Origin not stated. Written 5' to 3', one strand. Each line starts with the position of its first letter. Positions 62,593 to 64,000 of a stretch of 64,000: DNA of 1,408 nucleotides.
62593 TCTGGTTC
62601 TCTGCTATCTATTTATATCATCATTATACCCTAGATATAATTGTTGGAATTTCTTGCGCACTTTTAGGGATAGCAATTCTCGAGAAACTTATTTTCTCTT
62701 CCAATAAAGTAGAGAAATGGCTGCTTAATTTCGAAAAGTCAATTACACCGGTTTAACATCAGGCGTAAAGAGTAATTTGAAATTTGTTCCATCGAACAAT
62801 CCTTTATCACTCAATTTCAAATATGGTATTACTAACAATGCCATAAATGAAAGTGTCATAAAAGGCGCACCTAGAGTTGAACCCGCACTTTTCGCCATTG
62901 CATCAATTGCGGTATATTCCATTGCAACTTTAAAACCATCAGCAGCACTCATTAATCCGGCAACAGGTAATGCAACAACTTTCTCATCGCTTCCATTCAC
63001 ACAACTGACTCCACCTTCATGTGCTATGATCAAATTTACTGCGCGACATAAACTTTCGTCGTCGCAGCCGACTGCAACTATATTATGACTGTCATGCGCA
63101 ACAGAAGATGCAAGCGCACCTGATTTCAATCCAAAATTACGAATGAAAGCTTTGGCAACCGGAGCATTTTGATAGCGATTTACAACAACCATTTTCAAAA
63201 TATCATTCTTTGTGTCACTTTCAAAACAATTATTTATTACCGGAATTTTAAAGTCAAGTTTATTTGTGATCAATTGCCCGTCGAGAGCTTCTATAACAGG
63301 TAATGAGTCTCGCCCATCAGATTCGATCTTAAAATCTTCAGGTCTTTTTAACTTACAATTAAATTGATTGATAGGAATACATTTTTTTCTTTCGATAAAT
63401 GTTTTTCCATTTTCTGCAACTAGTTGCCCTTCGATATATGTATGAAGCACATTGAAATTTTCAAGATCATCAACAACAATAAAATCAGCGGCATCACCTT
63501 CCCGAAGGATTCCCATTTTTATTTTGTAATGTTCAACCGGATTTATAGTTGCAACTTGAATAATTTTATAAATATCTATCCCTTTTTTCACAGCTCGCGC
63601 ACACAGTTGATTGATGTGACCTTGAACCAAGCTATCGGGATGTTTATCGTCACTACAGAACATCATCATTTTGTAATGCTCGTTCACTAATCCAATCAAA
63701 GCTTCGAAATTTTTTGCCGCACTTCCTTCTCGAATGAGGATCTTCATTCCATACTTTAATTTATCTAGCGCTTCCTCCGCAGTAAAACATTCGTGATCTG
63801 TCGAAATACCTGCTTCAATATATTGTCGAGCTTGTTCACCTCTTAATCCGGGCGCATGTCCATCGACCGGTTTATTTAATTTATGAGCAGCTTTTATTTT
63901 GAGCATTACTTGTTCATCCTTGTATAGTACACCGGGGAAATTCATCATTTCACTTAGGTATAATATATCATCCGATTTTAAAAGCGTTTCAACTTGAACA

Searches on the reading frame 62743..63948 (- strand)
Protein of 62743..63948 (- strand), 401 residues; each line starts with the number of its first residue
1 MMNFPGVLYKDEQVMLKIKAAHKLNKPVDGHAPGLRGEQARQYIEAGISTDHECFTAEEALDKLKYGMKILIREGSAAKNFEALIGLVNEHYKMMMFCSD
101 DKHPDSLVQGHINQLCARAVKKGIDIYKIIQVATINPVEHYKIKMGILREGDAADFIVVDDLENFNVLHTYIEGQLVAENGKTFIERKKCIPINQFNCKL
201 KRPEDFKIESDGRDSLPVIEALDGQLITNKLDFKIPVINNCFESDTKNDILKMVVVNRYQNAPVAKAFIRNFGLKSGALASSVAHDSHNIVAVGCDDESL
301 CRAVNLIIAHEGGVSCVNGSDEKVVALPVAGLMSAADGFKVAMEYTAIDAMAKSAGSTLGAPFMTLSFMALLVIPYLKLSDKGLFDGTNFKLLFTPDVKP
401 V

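Call 80: search_protein_families(library=pfam, proteins=[window:62743-63948:-], max_evalue=0.00001)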
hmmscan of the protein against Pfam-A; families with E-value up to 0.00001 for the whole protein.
window:62743-63948:- (401 aa): 2 families
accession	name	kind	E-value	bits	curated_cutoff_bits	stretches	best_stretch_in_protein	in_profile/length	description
PF13382.11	Adenine_deam_C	-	2.3e-58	196.8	27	1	225-391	1-169/169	Adenine deaminase C-terminal domain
PF01979.26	Amidohydro_1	-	2.2e-20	73.6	25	1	6-177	129-345/345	Amidohydrolase family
